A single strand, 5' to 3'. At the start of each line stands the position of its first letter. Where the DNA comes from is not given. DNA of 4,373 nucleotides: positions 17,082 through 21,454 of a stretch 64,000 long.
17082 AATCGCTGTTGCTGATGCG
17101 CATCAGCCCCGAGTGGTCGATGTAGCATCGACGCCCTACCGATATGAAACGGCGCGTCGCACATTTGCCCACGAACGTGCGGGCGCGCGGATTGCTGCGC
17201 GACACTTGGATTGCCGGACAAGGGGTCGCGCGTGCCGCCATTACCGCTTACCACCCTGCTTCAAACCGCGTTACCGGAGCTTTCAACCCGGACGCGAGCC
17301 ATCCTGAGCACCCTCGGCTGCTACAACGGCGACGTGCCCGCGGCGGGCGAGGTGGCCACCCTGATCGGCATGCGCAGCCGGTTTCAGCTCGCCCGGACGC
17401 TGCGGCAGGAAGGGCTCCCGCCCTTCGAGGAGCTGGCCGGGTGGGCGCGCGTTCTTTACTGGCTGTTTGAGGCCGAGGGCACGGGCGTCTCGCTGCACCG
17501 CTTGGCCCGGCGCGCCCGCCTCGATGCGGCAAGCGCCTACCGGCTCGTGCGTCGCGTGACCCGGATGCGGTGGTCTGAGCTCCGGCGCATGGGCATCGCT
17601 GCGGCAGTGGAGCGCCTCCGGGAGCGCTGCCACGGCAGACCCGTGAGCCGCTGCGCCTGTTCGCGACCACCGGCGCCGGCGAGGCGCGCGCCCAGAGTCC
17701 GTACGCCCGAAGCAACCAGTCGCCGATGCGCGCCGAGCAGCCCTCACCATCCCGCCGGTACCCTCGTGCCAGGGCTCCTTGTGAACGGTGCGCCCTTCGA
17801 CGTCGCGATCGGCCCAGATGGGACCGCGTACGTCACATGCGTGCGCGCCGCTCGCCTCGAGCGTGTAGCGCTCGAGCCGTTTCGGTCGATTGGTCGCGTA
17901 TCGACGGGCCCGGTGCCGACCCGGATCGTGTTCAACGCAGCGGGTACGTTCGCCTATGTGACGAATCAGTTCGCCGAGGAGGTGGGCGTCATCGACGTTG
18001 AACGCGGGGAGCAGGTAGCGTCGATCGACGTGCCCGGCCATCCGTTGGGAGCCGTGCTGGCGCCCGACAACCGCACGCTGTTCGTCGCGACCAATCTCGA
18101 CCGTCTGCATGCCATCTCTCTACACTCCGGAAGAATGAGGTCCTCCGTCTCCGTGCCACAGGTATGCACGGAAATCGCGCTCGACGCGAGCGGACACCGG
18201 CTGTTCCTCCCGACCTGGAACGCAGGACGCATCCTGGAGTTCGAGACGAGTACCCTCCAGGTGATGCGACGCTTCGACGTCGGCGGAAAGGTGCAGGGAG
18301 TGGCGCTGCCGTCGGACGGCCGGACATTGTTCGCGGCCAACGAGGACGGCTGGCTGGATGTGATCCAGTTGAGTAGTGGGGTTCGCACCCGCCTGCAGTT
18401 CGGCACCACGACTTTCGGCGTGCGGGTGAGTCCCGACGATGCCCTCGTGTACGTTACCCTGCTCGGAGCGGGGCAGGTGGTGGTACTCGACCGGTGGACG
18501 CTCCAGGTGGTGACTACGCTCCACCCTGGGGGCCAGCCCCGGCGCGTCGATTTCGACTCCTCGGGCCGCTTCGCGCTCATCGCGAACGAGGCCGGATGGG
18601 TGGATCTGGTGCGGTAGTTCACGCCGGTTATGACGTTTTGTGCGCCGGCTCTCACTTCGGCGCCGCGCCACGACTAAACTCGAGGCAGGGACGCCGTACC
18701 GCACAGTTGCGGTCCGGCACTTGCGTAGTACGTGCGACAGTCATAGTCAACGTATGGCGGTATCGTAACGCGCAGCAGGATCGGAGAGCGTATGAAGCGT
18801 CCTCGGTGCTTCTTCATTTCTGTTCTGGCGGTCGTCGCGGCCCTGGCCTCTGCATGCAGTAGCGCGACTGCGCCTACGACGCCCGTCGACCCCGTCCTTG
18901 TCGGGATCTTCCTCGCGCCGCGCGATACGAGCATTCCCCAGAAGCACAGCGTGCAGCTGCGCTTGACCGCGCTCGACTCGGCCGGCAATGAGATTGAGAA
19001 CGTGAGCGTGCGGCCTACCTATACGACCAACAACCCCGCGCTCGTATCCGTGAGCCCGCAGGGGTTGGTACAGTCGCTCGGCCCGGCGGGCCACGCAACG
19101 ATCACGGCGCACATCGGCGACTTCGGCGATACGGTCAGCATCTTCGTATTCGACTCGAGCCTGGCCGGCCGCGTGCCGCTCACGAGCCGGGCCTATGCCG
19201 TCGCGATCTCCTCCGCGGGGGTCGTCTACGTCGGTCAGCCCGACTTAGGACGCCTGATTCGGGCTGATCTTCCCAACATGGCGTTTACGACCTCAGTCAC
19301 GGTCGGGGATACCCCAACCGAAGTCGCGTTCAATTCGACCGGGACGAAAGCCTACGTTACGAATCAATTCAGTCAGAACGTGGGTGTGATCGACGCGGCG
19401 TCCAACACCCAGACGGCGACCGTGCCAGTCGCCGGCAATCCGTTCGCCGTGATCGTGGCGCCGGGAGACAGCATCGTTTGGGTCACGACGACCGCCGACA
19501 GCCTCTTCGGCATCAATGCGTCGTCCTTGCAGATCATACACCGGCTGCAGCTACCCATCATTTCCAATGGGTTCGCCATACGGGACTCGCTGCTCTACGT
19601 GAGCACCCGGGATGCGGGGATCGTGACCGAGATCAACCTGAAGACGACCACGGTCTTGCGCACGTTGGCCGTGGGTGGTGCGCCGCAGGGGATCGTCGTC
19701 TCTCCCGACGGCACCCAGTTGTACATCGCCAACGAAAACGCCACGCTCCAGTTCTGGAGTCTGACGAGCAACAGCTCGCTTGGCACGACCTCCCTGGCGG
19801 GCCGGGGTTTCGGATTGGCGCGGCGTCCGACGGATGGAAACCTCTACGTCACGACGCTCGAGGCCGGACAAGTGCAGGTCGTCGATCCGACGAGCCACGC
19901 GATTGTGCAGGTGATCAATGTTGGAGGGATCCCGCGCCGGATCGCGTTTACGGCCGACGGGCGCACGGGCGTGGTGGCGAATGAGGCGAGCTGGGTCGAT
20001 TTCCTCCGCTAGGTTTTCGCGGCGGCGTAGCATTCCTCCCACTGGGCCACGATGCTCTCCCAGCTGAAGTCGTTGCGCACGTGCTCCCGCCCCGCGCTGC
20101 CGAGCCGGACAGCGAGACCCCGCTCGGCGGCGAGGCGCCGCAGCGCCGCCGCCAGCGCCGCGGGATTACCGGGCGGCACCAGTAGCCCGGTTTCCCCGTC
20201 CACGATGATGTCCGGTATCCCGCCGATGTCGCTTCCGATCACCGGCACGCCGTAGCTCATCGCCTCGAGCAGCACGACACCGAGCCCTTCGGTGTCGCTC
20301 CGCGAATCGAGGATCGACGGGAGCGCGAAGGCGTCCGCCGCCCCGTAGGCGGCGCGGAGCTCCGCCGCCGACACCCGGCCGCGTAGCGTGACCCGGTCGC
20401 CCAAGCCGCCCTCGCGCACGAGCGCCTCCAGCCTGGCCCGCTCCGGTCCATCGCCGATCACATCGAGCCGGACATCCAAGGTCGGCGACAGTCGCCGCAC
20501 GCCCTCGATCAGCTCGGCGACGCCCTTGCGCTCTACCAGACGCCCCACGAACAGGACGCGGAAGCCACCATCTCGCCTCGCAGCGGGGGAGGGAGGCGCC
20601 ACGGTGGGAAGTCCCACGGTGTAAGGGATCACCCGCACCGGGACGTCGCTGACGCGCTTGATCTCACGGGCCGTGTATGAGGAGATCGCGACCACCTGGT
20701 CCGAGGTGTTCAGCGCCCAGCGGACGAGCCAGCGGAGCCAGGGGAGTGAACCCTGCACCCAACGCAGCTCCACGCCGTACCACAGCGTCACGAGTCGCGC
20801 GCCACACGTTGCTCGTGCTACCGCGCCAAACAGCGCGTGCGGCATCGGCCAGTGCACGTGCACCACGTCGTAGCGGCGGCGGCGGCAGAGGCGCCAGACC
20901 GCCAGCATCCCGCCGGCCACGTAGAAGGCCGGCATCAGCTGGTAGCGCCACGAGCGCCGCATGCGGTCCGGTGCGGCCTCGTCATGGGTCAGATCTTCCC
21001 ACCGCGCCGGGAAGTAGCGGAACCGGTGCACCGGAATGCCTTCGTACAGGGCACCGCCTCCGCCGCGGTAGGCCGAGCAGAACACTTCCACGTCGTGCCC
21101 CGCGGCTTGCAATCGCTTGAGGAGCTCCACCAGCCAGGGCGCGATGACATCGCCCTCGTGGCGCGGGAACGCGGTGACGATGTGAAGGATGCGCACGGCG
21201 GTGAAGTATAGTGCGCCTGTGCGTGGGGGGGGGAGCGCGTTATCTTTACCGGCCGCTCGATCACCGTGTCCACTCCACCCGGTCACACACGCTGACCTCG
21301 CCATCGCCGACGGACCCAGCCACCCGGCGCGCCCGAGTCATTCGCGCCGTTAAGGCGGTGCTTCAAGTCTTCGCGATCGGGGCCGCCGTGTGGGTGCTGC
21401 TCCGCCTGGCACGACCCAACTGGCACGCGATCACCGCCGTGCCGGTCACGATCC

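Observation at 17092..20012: Candidate new system: AraC-type regulator carrying a copy of the beta-propeller of the adjacent lipoprotein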

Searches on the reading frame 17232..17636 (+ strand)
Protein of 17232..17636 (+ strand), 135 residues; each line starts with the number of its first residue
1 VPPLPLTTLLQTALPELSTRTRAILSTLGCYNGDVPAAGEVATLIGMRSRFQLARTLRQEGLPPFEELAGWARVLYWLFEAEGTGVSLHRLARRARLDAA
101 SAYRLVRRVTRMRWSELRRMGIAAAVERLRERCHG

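Call 11: search_solved_structures(query=A2, max_evalue=10, show_alignments=3)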
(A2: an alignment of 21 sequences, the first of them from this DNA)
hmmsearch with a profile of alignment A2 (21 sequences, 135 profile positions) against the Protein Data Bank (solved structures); distinct sequences matched with E-value up to 10: 5.
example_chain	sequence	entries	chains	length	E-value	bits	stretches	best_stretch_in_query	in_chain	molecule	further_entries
3c01_E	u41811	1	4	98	0.44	13.9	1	41-89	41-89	Surface presentation of antigens protein spaS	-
2xdn_A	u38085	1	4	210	0.6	13.5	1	40-95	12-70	HTH-TYPE TRANSCRIPTIONAL REGULATOR TTGR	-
2ckw_A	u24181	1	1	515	1.5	12.2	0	24-103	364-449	RNA-DIRECTED RNA POLYMERASE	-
2uuw_A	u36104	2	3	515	1.5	12.2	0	24-103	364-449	RNA-DIRECTED RNA POLYMERASE | PROTEASE-POLYMERASE P70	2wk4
5tjj_A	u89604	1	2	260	1.8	11.9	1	69-113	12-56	Transcriptional regulator, IclR family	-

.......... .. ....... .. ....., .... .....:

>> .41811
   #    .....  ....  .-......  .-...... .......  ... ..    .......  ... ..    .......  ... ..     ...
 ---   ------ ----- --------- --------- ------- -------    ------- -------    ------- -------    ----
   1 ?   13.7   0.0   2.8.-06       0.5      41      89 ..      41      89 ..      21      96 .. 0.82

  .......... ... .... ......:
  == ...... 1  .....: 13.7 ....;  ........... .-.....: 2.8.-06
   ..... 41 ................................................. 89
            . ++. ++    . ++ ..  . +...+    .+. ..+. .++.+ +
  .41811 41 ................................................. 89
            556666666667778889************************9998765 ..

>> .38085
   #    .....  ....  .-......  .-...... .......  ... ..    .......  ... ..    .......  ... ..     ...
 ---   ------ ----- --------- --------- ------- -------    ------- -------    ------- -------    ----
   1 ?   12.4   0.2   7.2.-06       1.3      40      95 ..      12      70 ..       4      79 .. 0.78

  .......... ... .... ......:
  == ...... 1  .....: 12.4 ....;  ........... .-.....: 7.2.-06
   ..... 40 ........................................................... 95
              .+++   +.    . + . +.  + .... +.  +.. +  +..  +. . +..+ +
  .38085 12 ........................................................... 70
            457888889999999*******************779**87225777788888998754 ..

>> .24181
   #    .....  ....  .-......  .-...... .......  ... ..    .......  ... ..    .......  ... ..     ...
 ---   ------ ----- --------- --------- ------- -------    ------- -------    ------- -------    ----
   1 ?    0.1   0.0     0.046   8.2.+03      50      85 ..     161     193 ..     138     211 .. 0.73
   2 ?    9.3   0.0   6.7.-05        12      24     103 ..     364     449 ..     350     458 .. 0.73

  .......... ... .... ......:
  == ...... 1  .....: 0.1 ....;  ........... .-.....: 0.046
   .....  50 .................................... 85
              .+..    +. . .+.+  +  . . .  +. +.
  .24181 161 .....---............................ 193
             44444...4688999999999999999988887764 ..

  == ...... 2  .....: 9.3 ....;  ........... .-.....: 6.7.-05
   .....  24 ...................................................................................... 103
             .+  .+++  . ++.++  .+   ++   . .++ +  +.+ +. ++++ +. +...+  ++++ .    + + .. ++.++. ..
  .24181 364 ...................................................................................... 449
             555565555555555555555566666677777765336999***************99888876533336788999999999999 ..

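Call 12: search_protein_families(library=pfam, alignment_id=A2, max_evalue=10)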
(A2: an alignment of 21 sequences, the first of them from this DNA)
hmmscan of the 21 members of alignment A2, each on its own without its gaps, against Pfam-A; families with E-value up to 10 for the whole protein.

A. member 1, seq(135 aa): 3 families
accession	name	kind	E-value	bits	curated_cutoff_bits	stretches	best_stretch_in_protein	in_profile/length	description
PF09339.16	HTH_IclR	-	0.00064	19.9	22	1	78-113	11-46/52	IclR helix-turn-helix domain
PF13443.12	HTH_26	-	0.11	13.2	22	1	85-118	10-44/63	Cro/C1-type HTH DNA-binding domain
PF04701.18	Pox_D2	-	0.36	11.5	25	1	80-119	35-74/139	Pox virus D2 protein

B. families by the number of members that match (of 21 scanned): 25 families
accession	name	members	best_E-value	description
PF09339.16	HTH_IclR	15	2.5e-06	IclR helix-turn-helix domain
PF13443.12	HTH_26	8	0.007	Cro/C1-type HTH DNA-binding domain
PF00165.29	HTH_AraC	7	3.3e-05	Bacterial regulatory helix-turn-helix proteins, AraC family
PF12833.13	HTH_18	4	0.0073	Helix-turn-helix domain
PF13412.12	HTH_24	4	0.03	Winged helix-turn-helix DNA-binding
PF12802.13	MarR_2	3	0.0012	MarR family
PF13936.12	HTH_38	3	0.018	Helix-turn-helix domain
PF13551.12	HTH_29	3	0.029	Winged helix-turn helix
PF03683.19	UPF0175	3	0.058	Uncharacterised protein family (UPF0175)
PF16928.10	Inj_translocase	2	0.007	DNA/protein translocase of phage P22 injectosome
PF13384.12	HTH_23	2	0.027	Homeodomain-like domain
PF01047.28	MarR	2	0.04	MarR family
PF13404.12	HTH_AsnC-type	2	0.8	AsnC-type helix-turn-helix domain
PF01381.28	HTH_3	1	0.00066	Helix-turn-helix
PF13518.12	HTH_28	1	0.0034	Helix-turn-helix domain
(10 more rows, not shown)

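Call 17: predict_structure(alignment_id=A2)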
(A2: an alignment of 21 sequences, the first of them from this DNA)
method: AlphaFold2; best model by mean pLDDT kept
length: 135 residues; sequences in the alignment: 21
mean_pLDDT: 91.0   pTM: 0.85
mean pLDDT of the five models: 91.0, 90.2, 89.8, 88.8, 87.0
residues with pLDDT >= 90: 104; 70-90: 27; 50-70: 3; < 50: 1
segments of 3 or more residues with pLDDT < 50: none
pLDDT, mean of each block of 10 residues (from residue 1): 76 85 91 92 94 94 93 95 93 94 96 95 92 80
secondary structure, 60 per line:
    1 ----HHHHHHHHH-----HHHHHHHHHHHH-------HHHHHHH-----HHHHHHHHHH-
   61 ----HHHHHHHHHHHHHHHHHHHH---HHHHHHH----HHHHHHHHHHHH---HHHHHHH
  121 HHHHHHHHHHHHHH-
elements in order: H5-13 H19-30 H38-44 H50-59 H65-84 H88-94 H99-110 H114-134

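Call 19: fold_search(model_id=the predicted structure, library=pdb)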
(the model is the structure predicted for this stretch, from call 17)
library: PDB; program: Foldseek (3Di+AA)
matches with E <= 10: 140; with E <= 0.001: 0
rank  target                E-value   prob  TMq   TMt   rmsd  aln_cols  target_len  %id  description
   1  2k9s_MODEL_1_A        1.3e-01  1.00  0.59  0.71   3.2       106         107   17  Solution structure of dna binding domain of E. coli arac (released 2008-11-25)
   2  3mkl_B                1.7e-01  1.00  0.61  0.72   3.0       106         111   16  Crystal structure of DNA-binding transcriptional dual regulator from Escherichia coli K-12 (released 2010-04-28)
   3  3mkl_A                4.5e-01  0.99  0.55  0.69   3.3       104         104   17  Crystal structure of DNA-binding transcriptional dual regulator from Escherichia coli K-12 (released 2010-04-28)
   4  6swi                  5.2e-01  0.95  0.52  0.57   6.2       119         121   18  The C-terminal domain of AraT, a response regulator from Geobacillus stearothermophilus (released 2020-10-14)
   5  1xs9_A                6.4e-01  0.96  0.53  0.55   4.8       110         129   15  A MODEL OF THE TERNARY COMPLEX FORMED BETWEEN MARA, THE ALPHA-CTD OF RNA POLYMERASE AND DNA (released 2004-10-26)
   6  5chh                  7.1e-01  0.89  0.50  0.25   7.0       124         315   19  Crystal structure of transcriptional regulator CdpR from Pseudomonas aeruginosa (released 2016-05-18)
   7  3oou                  8.2e-01  0.98  0.58  0.72   3.3       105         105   18  The structure of a protein with unkown function from Listeria innocua (released 2010-09-22)
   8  3nr1_A                8.2e-01  0.47  0.43  0.35   8.6       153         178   14  A metazoan ortholog of SpoT hydrolyzes ppGpp and plays a role in starvation responses (released 2010-09-08)
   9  2x3m                  1.3e+00  0.12  0.27  0.23  11.0       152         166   16  Crystal Structure of Hypothetical Protein ORF239 from Pyrobaculum Spherical Virus (released 2011-02-16)
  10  3oio                  1.5e+00  0.84  0.54  0.63   4.4       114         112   18  Crystal structure of transcriptional regulator (AraC-type DNA-binding domain-containing proteins) from Chromobacterium v (released 2010-09-08)
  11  4hye_A                1.6e+00  0.11  0.26  0.18  12.2       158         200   18  Crystal structure of a response regulator spr1814 from Streptococcus pneumoniae reveals unique interdomain contacts am (released 2013-06-05)
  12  7r3w_B                1.7e+00  0.63  0.51  0.29   8.8       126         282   16  Crystal structure of the albicidin resistance protein STM3175 from Salmonella typhimurium (released 2022-09-28)
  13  7r3w_A                1.9e+00  0.60  0.49  0.28   6.7       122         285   16  Crystal structure of the albicidin resistance protein STM3175 from Salmonella typhimurium (released 2022-09-28)
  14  7r3w_D                2.0e+00  0.69  0.52  0.29   4.1       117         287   15  Crystal structure of the albicidin resistance protein STM3175 from Salmonella typhimurium (released 2022-09-28)
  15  6pb9                  2.2e+00  0.72  0.51  0.28   4.0       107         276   13  Crystal structure of unsaturated fatty acid bound ToxT K231A from Vibrio cholerae strain SCE256 (released 2020-01-01)
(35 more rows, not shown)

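Call 51: search_protein_representatives(alignment_id=A2)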
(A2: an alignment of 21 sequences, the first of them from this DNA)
Query: 21 sequences, 135 profile positions. Proteins with E-value up to 0.001 (for the whole library): 577; up to 1e-10: 375; up to 1e-30: 43. The best 150 are listed.
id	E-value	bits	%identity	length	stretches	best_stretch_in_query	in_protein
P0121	6.8e-58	210.8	-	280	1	1-133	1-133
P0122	2.0e-56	206.1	-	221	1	1-134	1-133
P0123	2.4e-56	205.8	-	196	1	1-134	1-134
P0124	4.7e-56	204.9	-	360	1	1-134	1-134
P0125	6.8e-56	204.4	-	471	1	1-134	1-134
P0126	2.8e-55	202.4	-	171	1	1-134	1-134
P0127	2.8e-55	202.3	-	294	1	1-134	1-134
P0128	1.8e-53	196.5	-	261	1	1-134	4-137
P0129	3.7e-53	195.5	-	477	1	1-133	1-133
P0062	2.0e-51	189.9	-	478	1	1-134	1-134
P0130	1.8e-50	186.8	-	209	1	1-134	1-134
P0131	6.5e-50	185.0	-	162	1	1-123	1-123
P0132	1.1e-48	181.1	-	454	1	1-134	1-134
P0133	5.9e-48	178.7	-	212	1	1-133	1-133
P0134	1.0e-47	177.9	-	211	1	24-134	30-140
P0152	8.7e-34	132.8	-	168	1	7-134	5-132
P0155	7.1e-32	126.6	-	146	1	7-133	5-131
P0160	3.3e-31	124.4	-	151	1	8-133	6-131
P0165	2.0e-30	121.9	-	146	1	4-134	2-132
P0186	1.1e-28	116.3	-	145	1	8-132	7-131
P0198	1.1e-27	113.0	-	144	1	4-130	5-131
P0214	4.5e-27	111.0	-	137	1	8-134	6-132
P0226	1.9e-26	109.0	-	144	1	6-134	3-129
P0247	1.5e-25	106.1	-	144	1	9-134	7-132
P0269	3.6e-24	101.7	-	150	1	13-131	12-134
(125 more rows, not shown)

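Call 52: search_protein_families(library=pfam, proteins=[P0152, P0155, P0160, P0165, P0186, P0198, P0214, P0226, P0247, P0269], max_evalue=0.1)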
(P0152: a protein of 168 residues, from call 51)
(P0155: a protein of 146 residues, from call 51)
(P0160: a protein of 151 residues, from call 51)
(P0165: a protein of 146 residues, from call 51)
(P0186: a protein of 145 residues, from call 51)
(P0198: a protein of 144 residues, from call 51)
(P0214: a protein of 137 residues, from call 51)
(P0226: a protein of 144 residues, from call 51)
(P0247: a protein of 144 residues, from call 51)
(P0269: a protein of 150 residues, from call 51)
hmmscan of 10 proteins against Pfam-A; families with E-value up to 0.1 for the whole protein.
P0152 (168 aa): 0 families

P0155 (146 aa): 0 families

P0160 (151 aa): 0 families

P0165 (146 aa): 1 family
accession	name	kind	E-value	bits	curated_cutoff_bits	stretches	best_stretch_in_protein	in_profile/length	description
PF14418.11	OHA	-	0.079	13.3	26.1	0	47-66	12-31/77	OST-HTH Associated domain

P0186 (145 aa): 0 families

P0198 (144 aa): 2 families
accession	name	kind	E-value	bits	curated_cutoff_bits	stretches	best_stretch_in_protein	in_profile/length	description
PF00165.29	HTH_AraC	-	9.6e-05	22.9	26.6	1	82-114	4-36/42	Bacterial regulatory helix-turn-helix proteins, AraC family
PF12833.13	HTH_18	-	0.00014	22.5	33.6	1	50-114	8-73/80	Helix-turn-helix domain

P0214 (137 aa): 1 family
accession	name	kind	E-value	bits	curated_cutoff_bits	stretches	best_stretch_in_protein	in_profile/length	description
PF12833.13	HTH_18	-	0.069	13.9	33.6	1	47-116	8-78/80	Helix-turn-helix domain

P0226 (144 aa): 1 family
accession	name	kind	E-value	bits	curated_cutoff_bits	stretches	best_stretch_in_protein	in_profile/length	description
PF03988.17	DUF347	-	0.059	14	28.2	0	21-42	5-26/52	Repeat of Unknown Function (DUF347)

P0247 (144 aa): 1 family
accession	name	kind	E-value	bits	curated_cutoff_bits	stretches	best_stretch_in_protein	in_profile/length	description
PF12833.13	HTH_18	-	0.03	15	33.6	1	39-117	1-79/80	Helix-turn-helix domain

P0269 (150 aa): 0 families

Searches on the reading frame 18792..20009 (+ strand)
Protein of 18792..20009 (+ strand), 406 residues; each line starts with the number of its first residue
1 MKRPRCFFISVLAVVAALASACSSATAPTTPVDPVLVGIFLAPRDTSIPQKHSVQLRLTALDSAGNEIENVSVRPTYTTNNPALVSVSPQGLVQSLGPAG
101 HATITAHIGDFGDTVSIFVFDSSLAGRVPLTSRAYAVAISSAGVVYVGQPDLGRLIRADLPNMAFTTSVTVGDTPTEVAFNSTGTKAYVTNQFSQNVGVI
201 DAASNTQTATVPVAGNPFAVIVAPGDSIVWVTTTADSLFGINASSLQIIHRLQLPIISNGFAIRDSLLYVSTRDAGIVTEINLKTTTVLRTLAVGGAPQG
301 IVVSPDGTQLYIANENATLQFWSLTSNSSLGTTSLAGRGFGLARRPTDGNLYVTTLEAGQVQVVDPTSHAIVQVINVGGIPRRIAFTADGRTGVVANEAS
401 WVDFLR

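Call 3: search_protein_families(library=pfam, proteins=[window:18792-20009:+], max_evalue=1)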
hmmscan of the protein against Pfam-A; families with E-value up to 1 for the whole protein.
window:18792-20009:+ (406 aa): 13 families
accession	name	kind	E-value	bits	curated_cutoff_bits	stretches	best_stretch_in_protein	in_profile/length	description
PF25174.1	Beta-prop_THOC3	-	2.1e-08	33.9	305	2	176-332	50-208/272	THOC3 beta-propeller domain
PF21783.3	YNCE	-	1.1e-05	25.3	27.1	1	157-315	140-303/339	YNCE-like beta-propeller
PF02239.22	Cytochrom_D1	-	1.2e-05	24.5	25.5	1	257-309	39-90/368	Cytochrome D1 heme domain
PF24684.1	Vgb_lyase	-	1.7e-05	24.2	50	1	132-315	13-200/290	Virginiamycin B lyase family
PF10282.15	Lactonase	-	5.6e-05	22.9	21.7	0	169-205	287-323/344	Lactonase, 7-bladed beta-propeller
PF23414.1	Beta-prop_EML_2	-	6.3e-05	22.9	90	1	300-403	3-106/266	Echinoderm microtubule-associated protein second beta-propeller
PF23390.1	Beta-prop_WDR35_2nd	-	0.004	16.5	27.1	1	263-329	166-231/321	WDR35 second beta-propeller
PF22359.2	Big-like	-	0.0071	17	27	1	76-119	4-46/48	Bacterial Ig-like domain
PF08450.18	SGL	-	0.0082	16.2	26.3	0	281-386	120-232/246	SMP-30/Gluconolactonase/LRE-like region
PF02368.24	Big_2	-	0.036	14.4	22.8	1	43-115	9-75/79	Bacterial Ig-like domain (group 2)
PF23393.2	Beta-prop_WDR90_POC16_2nd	-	0.077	12.6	60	1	274-328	56-111/291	WDR90/POC16, second beta-propeller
PF05785.17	CNF1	-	0.084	12.6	25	1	188-248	223-283/286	Rho-activating domain of cytotoxic necrotizing factor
PF14779.12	BBS1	-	0.28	11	27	0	351-386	197-231/254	Ciliary BBSome complex subunit 1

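Call 4: search_protein_families(library=ncbifam, proteins=[window:18792-20009:+], max_evalue=1)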
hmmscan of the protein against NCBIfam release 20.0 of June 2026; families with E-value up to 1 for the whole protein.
window:18792-20009:+ (406 aa): 12 families
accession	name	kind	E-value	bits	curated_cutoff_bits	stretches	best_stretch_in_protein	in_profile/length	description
TIGR03866.1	PQQ_ABC_repeats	subfamily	6.3e-34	117.4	287.3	3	181-328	7-157/310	PQQ-dependent catabolism-associated beta-propeller protein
TIGR02276.1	beta_rpt_yvtn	repeat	8.9e-25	86.4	27.85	3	184-222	3-41/42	beta-propeller repeat protein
NF052280.1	7_blade_YncE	equivalog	1.1e-17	63.9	400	3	261-313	264-316/338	7-bladed beta-propeller protein YncE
NF052340.1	hydrazine_beta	equivalog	1.7e-14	53.6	560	3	298-397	35-135/372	hydrazine synthase subunit beta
NF038117.1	choice_anch_I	subfamily_domain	8.4e-14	51.3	300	3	356-400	72-116/458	choice-of-anchor I family protein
NF048007.1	MmpL3Stblzr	equivalog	1.2e-12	47.7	600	3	268-355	237-326/366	MmpL3/TtfA transport complex stabilizer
NF052342.1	hydrazine_BC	exception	5.9e-12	44.6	1250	3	297-398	40-142/690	hydrazine synthase subunit beta-gamma fusion subunit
NF052460.1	L-NosZ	equivalog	3e-06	26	700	2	267-399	56-194/480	clade III lactonase-type nitrous-oxide reductase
NF038015.2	AztD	exception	4.1e-06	25.8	400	1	183-223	314-354/356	zinc metallochaperone AztD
NF008258.1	PRK11028.1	equivalog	0.019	14.1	370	1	285-338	25-82/330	6-phosphogluconolactonase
TIGR03907.1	QH_beta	equivalog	0.02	14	223.2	0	154-217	264-326/338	quinohemoprotein amine dehydrogenase subunit beta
NF035926.1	scyF_NHL_VPEP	equivalog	0.025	13.7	350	0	341-377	203-239/376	scytonemin biosynthesis PEP-CTERM protein ScyF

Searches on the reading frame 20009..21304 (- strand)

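Call 63: search_protein_families(library=ncbifam, proteins=[window:20009-21304:-], max_evalue=0.001)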
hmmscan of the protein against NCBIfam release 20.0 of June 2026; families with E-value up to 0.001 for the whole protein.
window:20009-21304:- (431 aa): 41 families (the best 25 are shown)
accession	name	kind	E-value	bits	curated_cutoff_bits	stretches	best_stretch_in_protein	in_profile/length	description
NF041876.1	EPS_EpsE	equivalog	2e-44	152.4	400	1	126-416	97-383/389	exopolysaccharide biosynthesis GT4 family glycosyltransferase EpsE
TIGR03999.1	thiol_BshA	equivalog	1.7e-40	139.2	273.7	1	139-428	79-372/375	N-acetyl-alpha-D-glucosaminyl L-malate synthase BshA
TIGR03088.1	stp2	hypoth_equivalog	7.1e-33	114.1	409.05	1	241-427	188-371/374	TIGR03088 family PEP-CTERM/XrtA system glycosyltransferase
TIGR02149.1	glgA_Coryne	subfamily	7.2e-30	104.4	302.4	1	192-426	136-387/391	glycogen synthase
TIGR04063.1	stp3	hypoth_equivalog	2.4e-25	89.3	442.05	1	251-429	217-395/397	TIGR04063 family PEP-CTERM/XrtA system glycosyltransferase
NF047684.1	TeichurnBiosyTuaC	equivalog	4.7e-25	88.3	550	1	144-426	108-386/391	teichuronic acid biosynthesis protein TuaC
TIGR03449.1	mycothiol_MshA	equivalog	1.3e-24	86.9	462.5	1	250-429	223-403/406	D-inositol-3-phosphate glycosyltransferase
TIGR04005.1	wcaL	equivalog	2.2e-24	86.1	537.6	1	248-420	223-397/406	colanic acid biosynthesis glycosyltransferase WcaL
NF038298.1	EPS_HpsO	equivalog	3.2e-20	72.2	575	1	247-426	201-384/388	hormogonium polysaccharide biosynthesis glycosyltransferase HpsO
NF007396.0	PRK09922.1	equivalog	3.4e-18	65.7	385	1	240-393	175-325/361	lipopolysaccharide 1,6-galactosyltransferase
NF041879.1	EPS_EpsH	equivalog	3.7e-18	65.5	800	1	247-426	237-413/431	exopolysaccharide biosynthesis glycosyltransferase EpsH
TIGR04047.1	MSMEG_0565_glyc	hypoth_equivalog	7.1e-18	64.8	259.85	1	194-427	132-372/373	MSMEG_0565 family glycosyltransferase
NF053787.1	GlcN_PG_synth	equivalog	9.3e-17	60.9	480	1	201-428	144-358/361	N-acetylglucosaminyl phosphatidylglycerol synthase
TIGR02095.1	glgA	subfamily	3.8e-16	58.8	328.45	1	250-428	297-476/477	glycogen/starch synthase, ADP-glucose type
TIGR04157.1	glyco_rSAM_CFB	subfamily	7.4e-16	58.1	400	1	245-377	220-349/406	TIGR04157 family glycosyltransferase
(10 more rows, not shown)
